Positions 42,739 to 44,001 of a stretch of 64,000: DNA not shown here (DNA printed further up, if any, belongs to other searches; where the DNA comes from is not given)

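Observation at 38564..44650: Five-gene operon coupling a GlcD/GlcF/GlcE-like flavo-Fe-S dehydrogenase to a UbiU/UbiV-like U32 pair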

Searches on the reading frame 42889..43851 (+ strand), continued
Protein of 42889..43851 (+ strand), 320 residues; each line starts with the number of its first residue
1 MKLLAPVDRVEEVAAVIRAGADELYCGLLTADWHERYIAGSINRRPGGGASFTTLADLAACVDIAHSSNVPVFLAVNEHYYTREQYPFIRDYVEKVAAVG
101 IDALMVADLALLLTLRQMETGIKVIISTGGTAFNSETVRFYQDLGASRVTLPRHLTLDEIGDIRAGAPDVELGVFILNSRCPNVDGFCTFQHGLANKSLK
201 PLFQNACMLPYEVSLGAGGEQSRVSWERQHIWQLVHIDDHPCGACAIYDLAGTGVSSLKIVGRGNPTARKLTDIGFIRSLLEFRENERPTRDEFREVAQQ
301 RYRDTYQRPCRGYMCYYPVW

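Call 82: search_protein_families(library=pfam, proteins=[L009:8101-8538:-, L008:2176-3450:-, L064:6393-6875:-, L013:1-633:-, L046:8057-8974:+, L080:11710-12639:+, L050:11082-11705:+, L022:7373-7819:+, L079:2801-3661:+, L037:7502-8182:+], max_evalue=0.0001)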
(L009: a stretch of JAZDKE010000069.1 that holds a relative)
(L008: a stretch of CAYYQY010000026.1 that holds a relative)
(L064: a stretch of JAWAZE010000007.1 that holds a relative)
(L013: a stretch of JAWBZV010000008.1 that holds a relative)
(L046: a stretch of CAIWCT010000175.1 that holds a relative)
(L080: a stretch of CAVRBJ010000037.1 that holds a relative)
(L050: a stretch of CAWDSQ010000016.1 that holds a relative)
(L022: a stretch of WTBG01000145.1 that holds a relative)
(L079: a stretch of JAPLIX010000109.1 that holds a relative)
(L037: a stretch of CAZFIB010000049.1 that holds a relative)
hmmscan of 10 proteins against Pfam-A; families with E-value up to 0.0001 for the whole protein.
L009:8101-8538:- (146 aa): 2 families
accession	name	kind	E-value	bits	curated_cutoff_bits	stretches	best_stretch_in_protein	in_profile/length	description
PF01796.24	OB_ChsH2_C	-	1.5e-11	44.5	27.1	1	49-116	1-60/65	ChsH2, C-terminal OB-fold domain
PF12172.15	zf-ChsH2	-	5.1e-09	36.2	23.2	1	19-48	8-37/37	ChsH2, rubredoxin-like zinc ribbon domain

L008:2176-3450:- (425 aa): 4 families
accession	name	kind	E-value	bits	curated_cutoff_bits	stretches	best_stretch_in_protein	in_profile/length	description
PF22691.2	Thiolase_C_1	-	2.4e-36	125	28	1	283-424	7-144/144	Thiolase C-terminal domain-like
PF00108.29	Thiolase_N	-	3.8e-24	85.9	26.4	1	14-262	1-260/260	Thiolase, N-terminal domain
PF02803.24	Thiolase_C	-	1.2e-06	28.6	27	1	299-394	26-102/123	Thiolase, C-terminal domain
PF00109.32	ketoacyl-synt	-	1.4e-06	28.5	20.8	1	89-129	166-206/252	Beta-ketoacyl synthase, N-terminal domain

L064:6393-6875:- (161 aa): 0 families

L013:1-633:- (211 aa): 0 families

L046:8057-8974:+ (306 aa): 2 families
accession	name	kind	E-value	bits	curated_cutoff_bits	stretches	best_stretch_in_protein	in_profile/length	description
PF16199.10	Radical_SAM_C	-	1.6e-24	86.2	31.9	1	207-290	1-84/85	Radical_SAM C-terminal domain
PF04055.27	Radical_SAM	-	8.6e-17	62.2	29.5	1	38-201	8-165/166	Radical SAM superfamily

L080:11710-12639:+ (310 aa): 2 families
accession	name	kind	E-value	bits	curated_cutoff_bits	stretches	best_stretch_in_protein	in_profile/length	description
PF04055.27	Radical_SAM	-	1.4e-11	45.3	29.5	1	77-174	2-105/166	Radical SAM superfamily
PF13353.11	Fer4_12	-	1.3e-05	26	22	1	76-126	9-59/137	4Fe-4S single cluster domain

L050:11082-11705:+ (208 aa): 2 families
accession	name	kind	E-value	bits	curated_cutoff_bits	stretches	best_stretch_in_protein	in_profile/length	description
PF13483.12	Lactamase_B_3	-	1.3e-31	110.2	24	1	8-178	1-160/160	Beta-lactamase superfamily domain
PF12706.13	Lactamase_B_2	-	3.1e-20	73.1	27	1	32-179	25-200/200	Beta-lactamase superfamily domain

L022:7373-7819:+ (149 aa): 0 families

L079:2801-3661:+ (287 aa): 1 family
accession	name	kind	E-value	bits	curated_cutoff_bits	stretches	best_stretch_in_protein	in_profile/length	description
PF04055.27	Radical_SAM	-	7.9e-20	72.1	29.5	1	56-219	1-166/166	Radical SAM superfamily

L037:7502-8182:+ (227 aa): 1 family
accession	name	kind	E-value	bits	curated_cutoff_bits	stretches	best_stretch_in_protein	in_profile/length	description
PF21948.1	LplA-B_cat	-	5.5e-43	147.7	27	1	16-207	2-198/200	Lipoyl protein ligase A/B catalytic domain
